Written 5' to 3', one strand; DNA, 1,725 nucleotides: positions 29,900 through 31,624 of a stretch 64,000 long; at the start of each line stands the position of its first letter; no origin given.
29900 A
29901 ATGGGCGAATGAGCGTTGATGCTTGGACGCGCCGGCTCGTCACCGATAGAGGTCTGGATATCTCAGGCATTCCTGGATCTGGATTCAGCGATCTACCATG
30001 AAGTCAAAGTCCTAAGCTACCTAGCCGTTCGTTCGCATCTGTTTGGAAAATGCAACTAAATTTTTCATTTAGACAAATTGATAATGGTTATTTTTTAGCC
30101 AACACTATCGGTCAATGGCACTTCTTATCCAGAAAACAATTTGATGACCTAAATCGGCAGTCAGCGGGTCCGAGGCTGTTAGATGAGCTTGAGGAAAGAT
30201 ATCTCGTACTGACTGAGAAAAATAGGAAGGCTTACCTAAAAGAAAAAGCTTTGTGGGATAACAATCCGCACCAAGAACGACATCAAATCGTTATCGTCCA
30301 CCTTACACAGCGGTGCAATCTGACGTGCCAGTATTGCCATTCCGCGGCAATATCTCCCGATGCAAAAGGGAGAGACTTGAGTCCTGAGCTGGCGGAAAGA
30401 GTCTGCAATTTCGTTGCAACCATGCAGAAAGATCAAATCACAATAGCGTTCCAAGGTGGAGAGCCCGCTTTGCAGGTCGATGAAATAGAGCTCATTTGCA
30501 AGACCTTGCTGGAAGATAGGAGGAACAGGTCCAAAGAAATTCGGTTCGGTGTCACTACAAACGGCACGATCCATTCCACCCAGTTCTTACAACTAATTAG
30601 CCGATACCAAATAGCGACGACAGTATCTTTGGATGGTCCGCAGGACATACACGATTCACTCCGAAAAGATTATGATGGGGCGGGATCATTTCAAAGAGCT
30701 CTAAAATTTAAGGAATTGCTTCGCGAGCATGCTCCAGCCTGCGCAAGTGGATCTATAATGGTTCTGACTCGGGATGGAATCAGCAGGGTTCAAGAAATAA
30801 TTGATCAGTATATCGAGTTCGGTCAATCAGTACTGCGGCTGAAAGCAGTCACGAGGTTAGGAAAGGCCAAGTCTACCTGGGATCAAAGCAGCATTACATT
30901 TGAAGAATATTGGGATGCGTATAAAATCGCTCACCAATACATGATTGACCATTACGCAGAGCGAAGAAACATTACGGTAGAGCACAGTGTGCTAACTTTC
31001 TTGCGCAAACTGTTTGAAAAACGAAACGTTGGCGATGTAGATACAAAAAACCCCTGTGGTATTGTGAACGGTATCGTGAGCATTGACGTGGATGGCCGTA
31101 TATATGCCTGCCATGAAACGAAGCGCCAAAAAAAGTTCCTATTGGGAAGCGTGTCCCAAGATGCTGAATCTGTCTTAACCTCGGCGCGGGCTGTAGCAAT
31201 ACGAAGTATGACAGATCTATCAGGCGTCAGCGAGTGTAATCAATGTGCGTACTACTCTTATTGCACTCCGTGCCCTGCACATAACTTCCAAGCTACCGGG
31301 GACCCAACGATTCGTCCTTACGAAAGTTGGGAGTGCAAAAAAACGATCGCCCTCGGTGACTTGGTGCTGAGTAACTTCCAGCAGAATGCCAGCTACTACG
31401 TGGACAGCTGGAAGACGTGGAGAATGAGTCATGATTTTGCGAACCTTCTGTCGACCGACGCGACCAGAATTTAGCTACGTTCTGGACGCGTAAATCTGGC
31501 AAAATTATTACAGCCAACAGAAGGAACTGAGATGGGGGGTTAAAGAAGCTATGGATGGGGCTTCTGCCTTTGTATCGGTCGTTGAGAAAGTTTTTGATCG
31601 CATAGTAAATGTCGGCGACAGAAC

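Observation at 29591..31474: Putative RiPP locus: Cys-free aromatic/Asp/Asn-rich precursor plus radical-SAM/SPASM maturase with RRE-like N-terminus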

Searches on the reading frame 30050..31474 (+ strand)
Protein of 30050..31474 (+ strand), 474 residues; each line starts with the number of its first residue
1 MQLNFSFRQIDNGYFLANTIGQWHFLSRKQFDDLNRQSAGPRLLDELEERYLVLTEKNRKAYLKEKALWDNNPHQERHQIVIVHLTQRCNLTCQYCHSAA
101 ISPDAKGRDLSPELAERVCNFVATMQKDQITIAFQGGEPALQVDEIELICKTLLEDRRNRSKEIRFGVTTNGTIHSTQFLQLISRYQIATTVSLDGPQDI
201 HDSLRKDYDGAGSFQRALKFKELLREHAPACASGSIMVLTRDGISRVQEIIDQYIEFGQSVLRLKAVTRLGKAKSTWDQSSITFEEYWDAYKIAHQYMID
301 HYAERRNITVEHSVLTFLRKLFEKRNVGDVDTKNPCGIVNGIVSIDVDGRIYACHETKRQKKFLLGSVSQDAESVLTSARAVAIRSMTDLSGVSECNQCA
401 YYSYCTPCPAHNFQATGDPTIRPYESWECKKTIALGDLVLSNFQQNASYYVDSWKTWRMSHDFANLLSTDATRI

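Call 4: search_protein_families(library=pfam, proteins=[window:30050-31474:+], max_evalue=1)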
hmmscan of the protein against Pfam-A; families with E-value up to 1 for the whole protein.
window:30050-31474:+ (474 aa): 6 families
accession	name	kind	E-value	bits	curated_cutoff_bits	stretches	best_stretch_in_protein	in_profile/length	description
PF04055.27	Radical_SAM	-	3.9e-17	63.4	29.5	1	85-252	3-164/166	Radical SAM superfamily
PF13353.11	Fer4_12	-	6.7e-08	33.4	22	1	82-196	8-115/137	4Fe-4S single cluster domain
PF13186.11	SPASM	-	5.5e-05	23.8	21.5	1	336-399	1-66/67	Iron-sulfur cluster-binding domain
PF01930.23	Cas_Cas4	-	0.027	15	22.7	1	345-406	97-159/160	Domain of unknown function DUF83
PF11079.13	YqhG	-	0.14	11.6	25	1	214-312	154-252/258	Bacterial protein YqhG of unknown function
PF13442.11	Cytochrome_CBB3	-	0.35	11.7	27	0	92-117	13-39/68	Cytochrome C oxidase, cbb3-type, subunit III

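Call 5: search_protein_families(library=ncbifam, proteins=[window:30050-31474:+], max_evalue=1)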
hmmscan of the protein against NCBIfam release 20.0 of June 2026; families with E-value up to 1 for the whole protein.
window:30050-31474:+ (474 aa): 85 families (the best 25 are shown)
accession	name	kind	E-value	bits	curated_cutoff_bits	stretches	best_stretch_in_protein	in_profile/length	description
TIGR03978.1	rSAM_paired_1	equivalog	1.9e-82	277.5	370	1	3-457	2-465/466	His-Xaa-Ser system radical SAM maturase HxsB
NF047865.1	rSAM_PapB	equivalog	1.1e-48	166.2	340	1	82-420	6-328/330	PapB family radical SAM/SPASM ranthipeptide maturase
NF041298.1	rSAM_mat_DynA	equivalog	4.3e-35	121.3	450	1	81-424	3-337/356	dynobactin maturation radical SAM/SPASM protein DynA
TIGR04064.1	rSAM_nif11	equivalog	3e-32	112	518.7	1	58-426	57-417/459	nif11-like peptide radical SAM maturase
TIGR04068.1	rSAM_ocin_clost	equivalog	7.5e-31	107.5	500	1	75-411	80-423/462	Cys-rich peptide radical SAM maturase CcpM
TIGR03906.1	quino_hemo_SAM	equivalog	3.8e-30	104.9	453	1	79-426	94-432/467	quinohemoprotein amine dehydrogenase maturation protein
NF040492.1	not_ScfB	exception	9.4e-29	100.6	855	1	77-426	93-432/450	ScfB-related radical SAM/SPASM orphan maturase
TIGR03942.1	sulfatase_rSAM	equivalog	1.3e-28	100.1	349.45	1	84-418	6-334/363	anaerobic sulfatase maturase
NF041707.1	rSAM_YhhB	equivalog_domain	7e-28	97.6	445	1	81-416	4-341/369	cyclophane-forming radical SAM/SPASM peptide maturase YhhB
TIGR03974.1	rSAM_six_Cys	equivalog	1.1e-27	97.1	425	1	75-418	93-426/451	thioether cross-link-forming SCIFF peptide maturase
TIGR04280.1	geopep_mat_rSAM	hypoth_equivalog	6.4e-27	94.6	400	1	50-405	55-388/428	geopeptide radical SAM maturase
TIGR04115.1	rSAM_Cxxx_rpt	equivalog_domain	1e-26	94.3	350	1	81-430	4-347/359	radical SAM peptide maturase, CXXX-repeat target family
NF041718.1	rSAM_phane_AMC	equivalog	1.3e-26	93.5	425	1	78-412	5-330/362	cyclophane-forming radical SAM peptide maturase AmcB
TIGR04083.1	rSAM_pep_methan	hypoth_equivalog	2.6e-25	89.1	300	1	83-416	4-318/376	TIGR04083 family peptide-modifying radical SAM enzyme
TIGR04163.1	rSAM_cobopep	equivalog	3e-25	88.9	375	1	80-418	65-397/428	peptide-modifying radical SAM enzyme CbpB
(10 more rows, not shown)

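Call 6: find_homologous_proteins(query=window:30050-31471:+)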
Query window:30050-31471:+ (474 aa): 31 proteins with E <= 0.001 among 5639 candidates.
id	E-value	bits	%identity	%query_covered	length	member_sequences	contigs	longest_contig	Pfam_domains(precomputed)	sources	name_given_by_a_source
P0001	0.0e+0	1096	100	100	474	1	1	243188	PF04055.28,PF13353.12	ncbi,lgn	-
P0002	8.7e-169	580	52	98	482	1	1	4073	PF13186.12,PF04055.28,PF13353.12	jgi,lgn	-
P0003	1.5e-163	563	51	99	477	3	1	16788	PF04055.28,PF13353.12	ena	-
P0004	7.7e-123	429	44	98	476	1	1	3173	PF04055.28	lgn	-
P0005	9.7e-122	425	44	95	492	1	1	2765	PF04055.28,PF13353.12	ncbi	-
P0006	1.4e-120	421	44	95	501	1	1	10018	PF04055.28,PF13353.12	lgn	-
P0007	4.9e-116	406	42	95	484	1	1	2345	PF04055.28,PF13353.12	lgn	-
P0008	1.5e-112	395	41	97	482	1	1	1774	PF04055.28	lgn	-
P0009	1.6e-108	382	41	97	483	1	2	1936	PF04055.28,PF13353.12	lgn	-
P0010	5.1e-105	370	40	95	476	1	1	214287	PF04055.28,PF13353.12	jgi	jgi:uncharacterized protein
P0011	3.2e-104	367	40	95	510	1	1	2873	PF04055.28,PF13353.12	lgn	-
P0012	4.7e-103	364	39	95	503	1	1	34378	PF04055.28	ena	-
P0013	2.1e-99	352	37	95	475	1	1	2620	PF04055.28,PF13353.12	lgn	-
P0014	4.0e-98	347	39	95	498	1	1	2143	PF04055.28,PF13353.12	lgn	-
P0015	2.4e-95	338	38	95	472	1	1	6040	PF04055.28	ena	-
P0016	4.2e-93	331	37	95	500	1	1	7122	PF04055.28,PF13353.12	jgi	jgi:uncharacterized protein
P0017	1.4e-92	329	38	95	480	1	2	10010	PF04055.28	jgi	jgi:uncharacterized protein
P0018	6.6e-91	324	37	99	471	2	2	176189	PF04055.28,PF13353.12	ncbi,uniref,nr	ncbi:radical SAM/SPASM domain-containing protein [Sinorhizobium meliloti]|uniref:radical SAM/SPASM d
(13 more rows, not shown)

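Call 8: find_encoding_contigs(protein=P0003, flank=4000, max_places=2)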
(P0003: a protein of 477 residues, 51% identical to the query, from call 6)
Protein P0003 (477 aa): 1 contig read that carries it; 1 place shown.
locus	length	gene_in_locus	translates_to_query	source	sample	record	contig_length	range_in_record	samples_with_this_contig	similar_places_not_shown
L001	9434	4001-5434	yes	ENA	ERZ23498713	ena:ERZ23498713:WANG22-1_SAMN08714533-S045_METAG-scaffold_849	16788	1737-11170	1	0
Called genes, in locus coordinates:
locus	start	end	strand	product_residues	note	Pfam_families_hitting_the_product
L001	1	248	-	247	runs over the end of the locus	PF04367:DUF502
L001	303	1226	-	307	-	PF04227:Indigoidine_A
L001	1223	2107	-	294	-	PF00294:PfkB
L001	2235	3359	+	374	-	PF13795:HupE_UreJ_2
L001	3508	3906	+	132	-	-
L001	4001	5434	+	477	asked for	PF04055:Radical_SAM, PF13353:Fer4_12 (faint)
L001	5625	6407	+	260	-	PF00318:Ribosomal_S2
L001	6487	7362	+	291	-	PF00889:EF_TS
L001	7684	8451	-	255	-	PF03472:Autoind_bind, PF08281:Sigma70_r4_2, PF00196:GerE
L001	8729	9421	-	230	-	PF00072:Response_reg, PF00486:Trans_reg_C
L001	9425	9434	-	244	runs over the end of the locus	PF01895:PhoU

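Call 9: find_encoding_contigs(protein=P0002, flank=4000, max_places=2)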
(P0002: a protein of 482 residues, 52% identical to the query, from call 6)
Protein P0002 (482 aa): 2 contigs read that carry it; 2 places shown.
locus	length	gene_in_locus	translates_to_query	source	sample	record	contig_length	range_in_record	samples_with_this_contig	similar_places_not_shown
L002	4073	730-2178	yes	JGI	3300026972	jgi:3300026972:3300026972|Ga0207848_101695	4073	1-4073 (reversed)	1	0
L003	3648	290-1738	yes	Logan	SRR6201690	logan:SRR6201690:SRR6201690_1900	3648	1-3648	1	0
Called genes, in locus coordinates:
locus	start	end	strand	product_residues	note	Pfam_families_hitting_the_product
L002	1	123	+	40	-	?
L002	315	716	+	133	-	-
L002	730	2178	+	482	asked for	PF13353:Fer4_12, PF04055:Radical_SAM, PF13186:SPASM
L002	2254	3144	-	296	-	-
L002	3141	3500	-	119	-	-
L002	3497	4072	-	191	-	?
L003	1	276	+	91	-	?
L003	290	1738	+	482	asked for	PF13353:Fer4_12, PF04055:Radical_SAM, PF13186:SPASM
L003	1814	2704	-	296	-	-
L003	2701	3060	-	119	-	-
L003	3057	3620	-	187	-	PF12236:Head-tail_con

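Call 10: find_encoding_contigs(protein=P0018, flank=4000, max_places=2)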
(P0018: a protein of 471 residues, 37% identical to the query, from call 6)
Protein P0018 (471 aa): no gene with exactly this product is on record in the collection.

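Call 11: find_encoding_contigs(protein=P0010, flank=4000, max_places=2)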
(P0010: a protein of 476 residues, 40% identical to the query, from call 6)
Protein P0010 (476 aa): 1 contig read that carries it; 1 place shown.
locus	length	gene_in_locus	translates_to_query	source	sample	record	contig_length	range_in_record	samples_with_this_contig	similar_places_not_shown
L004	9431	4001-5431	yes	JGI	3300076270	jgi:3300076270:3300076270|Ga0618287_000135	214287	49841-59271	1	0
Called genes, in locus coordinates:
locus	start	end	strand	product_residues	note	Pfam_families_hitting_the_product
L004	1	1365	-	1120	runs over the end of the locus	PF07660:STN (weak), PF13620:CarboxypepD_reg, PF13715:CarbopepD_reg_2, PF07715:Plug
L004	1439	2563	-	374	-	PF04773:FecR, PF16344:FecR_C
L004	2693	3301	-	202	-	PF07638:Sigma70_ECF, PF04542:Sigma70_r2, PF08281:Sigma70_r4_2, PF04545:Sigma70_r4 (weak), PF14493:HTH_40 (weak), PF00196:GerE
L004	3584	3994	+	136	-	-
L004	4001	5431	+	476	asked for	PF04055:Radical_SAM, PF13353:Fer4_12 (faint)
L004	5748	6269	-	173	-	-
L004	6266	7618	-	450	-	PF00578:AhpC-TSA, PF08534:Redoxin (weak), PF13905:Thioredoxin_8 (faint)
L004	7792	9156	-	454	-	PF14322:SusD-like_3, PF07980:SusD_RagB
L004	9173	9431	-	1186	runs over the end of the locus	PF07660:STN, PF13620:CarboxypepD_reg, PF13715:CarbopepD_reg_2, PF07715:Plug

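Call 15: find_encoding_contigs(protein=P0012, flank=4000, max_places=2)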
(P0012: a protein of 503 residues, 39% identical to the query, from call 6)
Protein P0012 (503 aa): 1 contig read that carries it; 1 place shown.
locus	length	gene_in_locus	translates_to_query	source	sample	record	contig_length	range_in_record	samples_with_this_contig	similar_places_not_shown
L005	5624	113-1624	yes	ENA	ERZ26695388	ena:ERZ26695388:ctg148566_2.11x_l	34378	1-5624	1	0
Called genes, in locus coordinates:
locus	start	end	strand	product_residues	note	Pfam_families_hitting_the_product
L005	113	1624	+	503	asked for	PF04055:Radical_SAM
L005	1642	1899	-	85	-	-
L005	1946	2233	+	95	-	-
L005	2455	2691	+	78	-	-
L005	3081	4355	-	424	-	-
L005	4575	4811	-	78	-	PF23193:NOMO_3rd (weak)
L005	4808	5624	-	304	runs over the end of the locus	-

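Call 16: find_encoding_contigs(protein=P0006, flank=4000, max_places=2)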
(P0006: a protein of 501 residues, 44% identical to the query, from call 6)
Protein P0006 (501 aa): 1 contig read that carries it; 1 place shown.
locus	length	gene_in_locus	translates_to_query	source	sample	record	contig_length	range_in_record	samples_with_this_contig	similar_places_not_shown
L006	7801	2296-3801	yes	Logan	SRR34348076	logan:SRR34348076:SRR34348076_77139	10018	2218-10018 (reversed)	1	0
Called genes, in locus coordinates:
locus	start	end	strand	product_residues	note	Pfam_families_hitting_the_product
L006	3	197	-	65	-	?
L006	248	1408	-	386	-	PF01321:Creatinase_N, PF00557:Peptidase_M24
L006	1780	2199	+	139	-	-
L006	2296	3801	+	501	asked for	PF04055:Radical_SAM, PF13353:Fer4_12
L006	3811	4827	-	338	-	PF19879:DUF6352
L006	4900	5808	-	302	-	PF00126:HTH_1, PF03466:LysR_substrate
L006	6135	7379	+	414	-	PF07690:MFS_1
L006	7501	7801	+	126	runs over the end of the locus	PF05071:NDUFA12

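Call 17: find_encoding_contigs(protein=P0017, flank=4000, max_places=2)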
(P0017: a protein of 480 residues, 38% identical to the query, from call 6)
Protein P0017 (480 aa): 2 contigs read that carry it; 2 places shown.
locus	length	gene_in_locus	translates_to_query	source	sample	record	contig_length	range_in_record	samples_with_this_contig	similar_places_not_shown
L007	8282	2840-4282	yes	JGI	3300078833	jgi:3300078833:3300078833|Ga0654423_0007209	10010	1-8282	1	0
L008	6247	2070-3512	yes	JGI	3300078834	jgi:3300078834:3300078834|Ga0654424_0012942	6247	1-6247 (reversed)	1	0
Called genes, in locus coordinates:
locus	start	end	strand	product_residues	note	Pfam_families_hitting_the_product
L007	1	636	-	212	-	?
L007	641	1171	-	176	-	-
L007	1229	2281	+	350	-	PF00490:ALAD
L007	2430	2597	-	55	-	-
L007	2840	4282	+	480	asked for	PF04055:Radical_SAM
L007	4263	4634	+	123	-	-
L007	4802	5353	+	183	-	PF04366:Ysc84 (weak)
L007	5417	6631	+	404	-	PF07690:MFS_1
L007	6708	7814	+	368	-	PF19580:Exo_endo_phos_3, PF03372:Exo_endo_phos (weak)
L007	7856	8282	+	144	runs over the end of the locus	PF00583:Acetyltransf_1, PF13508:Acetyltransf_7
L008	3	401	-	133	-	?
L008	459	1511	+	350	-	PF00490:ALAD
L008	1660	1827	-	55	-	-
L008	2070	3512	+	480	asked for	PF04055:Radical_SAM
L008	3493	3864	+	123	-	-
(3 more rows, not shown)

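Call 25: find_related_loci(query=A2, collection=genome_contigs, flank=5000)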
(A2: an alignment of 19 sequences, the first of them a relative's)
Query A2 (474 aa) in genome_contigs; peptide patterns used: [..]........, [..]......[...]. (x = any residue, [..] = any of these).
600 stretches matched a pattern (row limit reached: there are more); 573 encode a relative of the query (tblastn E <= 1e-3); the best 80 are kept; 80 distinct loci.
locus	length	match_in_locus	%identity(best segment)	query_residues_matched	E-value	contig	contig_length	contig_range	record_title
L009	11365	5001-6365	37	8-460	1e-96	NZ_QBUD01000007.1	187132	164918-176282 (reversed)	Yoonia sediminilitoris strain DSM 29955 Ga0183446_107, whole genome shotgun sequence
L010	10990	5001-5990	26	76-409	1e-23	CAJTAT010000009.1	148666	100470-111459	Clostridia bacterium isolate A66_58.RP.DSS genome assembly, contig: MGBC000078.9, whole genome shotgun sequence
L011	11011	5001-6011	25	57-405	3e-22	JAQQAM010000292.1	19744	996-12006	MAG: Spirochaetales bacterium isolate bin_41 k141_96603, whole genome shotgun sequence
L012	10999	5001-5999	23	73-405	8e-20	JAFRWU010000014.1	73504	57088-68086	MAG: Clostridia bacterium isolate RGIG2869 Goat_Omasum.Co__c166928, whole genome shotgun sequence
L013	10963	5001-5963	24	80-405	1e-19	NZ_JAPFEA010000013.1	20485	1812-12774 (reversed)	MAG: Intestinimonas sp. isolate bin_14_LilbubCat k141_48563, whole genome shotgun sequence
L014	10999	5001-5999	22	80-405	1e-19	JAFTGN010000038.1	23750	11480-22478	MAG: Lachnospiraceae bacterium isolate RGIG3798 Roe_deer_Abomasum.Co__c225757, whole genome shotgun sequence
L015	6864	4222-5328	22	34-405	7e-19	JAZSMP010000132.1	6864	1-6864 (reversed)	MAG: Eubacteriales bacterium isolate T1900044553_TS20190019.MAGScoT_cleanbin_000031 SGB_266_k141_80650, whole genome sho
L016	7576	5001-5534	30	55-230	9e-19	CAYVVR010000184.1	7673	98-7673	MAG TPA_asm: uncultured Planctomycetaceae bacterium isolate SRP162660_co1_113 genome assembly, contig: NODE_10037_length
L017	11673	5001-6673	26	79-412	2e-18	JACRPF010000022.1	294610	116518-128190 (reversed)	MAG: Spirochaetes bacterium isolate NC_groundwater_1980_Pr3_S-0.2um_53_5 scaffold_773567, whole genome shotgun sequence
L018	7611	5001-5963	24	81-405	2e-18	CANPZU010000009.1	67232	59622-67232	MAG: uncultured Clostridia bacterium isolate Lapin-001__bin44 genome assembly, contig: Lapin-001__NODE_600_length_67232_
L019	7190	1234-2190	22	80-405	3e-18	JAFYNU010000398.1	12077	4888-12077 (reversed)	MAG: Clostridia bacterium isolate RGIG7259 Water_buffalos_Cecum-4__c638434, whole genome shotgun sequence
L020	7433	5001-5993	24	79-405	4e-18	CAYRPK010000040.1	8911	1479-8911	MAG TPA_asm: uncultured Eubacteriales bacterium isolate SRP315200_co2_87 genome assembly, contig: NODE_11933_length_8911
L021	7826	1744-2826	25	80-448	5e-18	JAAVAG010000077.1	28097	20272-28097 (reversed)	MAG: Lachnospiraceae bacterium isolate Mgla_MAG_15-bin_15 c_000000070644, whole genome shotgun sequence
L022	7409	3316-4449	22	64-418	7e-18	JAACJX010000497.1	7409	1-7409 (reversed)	MAG: Ardenticatenia bacterium isolate MAG1 MAG1_5211, whole genome shotgun sequence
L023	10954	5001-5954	22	79-405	8e-18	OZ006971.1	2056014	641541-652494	MAG: uncultured Clostridia bacterium isolate 6732_HOM_VAC_s94.ctg000121c_hifiasm_circ MAG genome assembly, chromosome: 1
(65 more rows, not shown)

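Call 31: search_protein_families(library=padloc, proteins=[window:30050-31471:+], max_evalue=0.1)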
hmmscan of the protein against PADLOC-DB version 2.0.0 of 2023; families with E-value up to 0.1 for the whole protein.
window:30050-31471:+ (474 aa): 6 families
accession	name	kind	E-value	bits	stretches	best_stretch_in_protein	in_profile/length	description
PDLC02903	pVip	-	5.7e-13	46.9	1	81-199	2-105/257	Viperins not associated with kinases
PDLC02904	pVip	-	6.8e-08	30.4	1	82-196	6-109/262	Viperins associated with kinases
PDLC02034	Cas4d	-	0.0032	15.2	1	348-412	123-187/192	-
PDLC01771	Cas4b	-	0.0072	14.5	1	345-406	97-159/162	-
PDLC01611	Cas4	-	0.016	13.5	1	345-406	95-157/158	"CAS-I,CAS-II,CAS-III,CAS-IV,CAS-V,CAS-VI; acquisition_associated"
PDLC02905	pVip-kinase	-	0.023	12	1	81-196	184-293/474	Viperin-kinase fusion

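Call 44: find_encoding_contigs(protein=P0016, flank=3000, max_places=1)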
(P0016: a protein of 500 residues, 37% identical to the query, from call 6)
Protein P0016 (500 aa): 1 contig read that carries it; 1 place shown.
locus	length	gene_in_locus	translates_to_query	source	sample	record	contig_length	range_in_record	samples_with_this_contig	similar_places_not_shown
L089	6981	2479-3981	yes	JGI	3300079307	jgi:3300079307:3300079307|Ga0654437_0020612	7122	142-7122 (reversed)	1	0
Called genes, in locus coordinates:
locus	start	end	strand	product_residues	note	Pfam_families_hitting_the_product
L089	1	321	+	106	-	?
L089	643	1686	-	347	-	PF20668:DUF6815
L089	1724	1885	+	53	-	-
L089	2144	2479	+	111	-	-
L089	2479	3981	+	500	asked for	PF13353:Fer4_12 (weak), PF04055:Radical_SAM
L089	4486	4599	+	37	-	-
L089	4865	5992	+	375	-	PF03349:Toluene_X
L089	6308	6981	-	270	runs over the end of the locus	PF03401:TctC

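Call 45: find_encoding_contigs(protein=P0015, flank=3000, max_places=1)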
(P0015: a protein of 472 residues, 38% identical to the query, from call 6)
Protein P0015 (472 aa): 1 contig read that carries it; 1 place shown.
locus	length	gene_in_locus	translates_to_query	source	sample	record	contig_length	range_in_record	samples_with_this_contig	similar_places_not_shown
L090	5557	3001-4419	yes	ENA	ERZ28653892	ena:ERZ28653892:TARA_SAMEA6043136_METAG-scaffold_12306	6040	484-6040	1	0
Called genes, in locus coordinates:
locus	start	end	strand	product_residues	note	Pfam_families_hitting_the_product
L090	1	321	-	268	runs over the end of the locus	?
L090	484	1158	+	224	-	-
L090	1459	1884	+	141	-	-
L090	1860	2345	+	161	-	-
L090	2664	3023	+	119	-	-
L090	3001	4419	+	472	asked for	PF04055:Radical_SAM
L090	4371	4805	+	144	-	-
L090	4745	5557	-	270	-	?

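Call 46: find_encoding_contigs(protein=P0004, flank=3000, max_places=1)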
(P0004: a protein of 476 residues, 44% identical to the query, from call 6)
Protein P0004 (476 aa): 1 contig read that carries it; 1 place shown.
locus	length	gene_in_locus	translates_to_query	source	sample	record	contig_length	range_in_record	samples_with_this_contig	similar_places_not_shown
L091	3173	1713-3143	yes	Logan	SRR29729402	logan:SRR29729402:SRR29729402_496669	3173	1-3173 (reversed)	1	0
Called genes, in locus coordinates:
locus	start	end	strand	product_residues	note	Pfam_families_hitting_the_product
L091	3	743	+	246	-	?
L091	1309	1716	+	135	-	-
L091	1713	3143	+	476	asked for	PF04055:Radical_SAM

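Call 50: list_cluster_members(proteins=[P0001, P0018, P0005])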
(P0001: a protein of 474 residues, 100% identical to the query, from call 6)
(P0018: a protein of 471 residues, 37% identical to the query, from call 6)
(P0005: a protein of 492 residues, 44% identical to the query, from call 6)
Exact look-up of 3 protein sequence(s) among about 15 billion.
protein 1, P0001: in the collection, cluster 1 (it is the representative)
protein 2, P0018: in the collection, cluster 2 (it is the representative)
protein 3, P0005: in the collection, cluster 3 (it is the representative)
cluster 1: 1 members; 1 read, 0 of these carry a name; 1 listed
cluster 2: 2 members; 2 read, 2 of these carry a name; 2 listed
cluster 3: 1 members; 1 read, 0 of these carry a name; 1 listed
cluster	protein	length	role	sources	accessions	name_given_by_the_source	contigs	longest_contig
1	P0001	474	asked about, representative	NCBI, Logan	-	-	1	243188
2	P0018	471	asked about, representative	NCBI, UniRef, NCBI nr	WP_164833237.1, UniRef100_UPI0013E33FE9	radical SAM/SPASM domain-containing protein [Sinorhizobium meliloti] | radical SAM/SPASM domain-containing protein n=1 Tax=Rhizobium meliloti TaxID=382 ... | radical SAM protein [Sinorhizobium meliloti]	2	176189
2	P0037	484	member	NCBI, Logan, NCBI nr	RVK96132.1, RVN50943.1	radical SAM protein [Sinorhizobium meliloti]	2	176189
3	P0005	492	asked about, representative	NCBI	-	-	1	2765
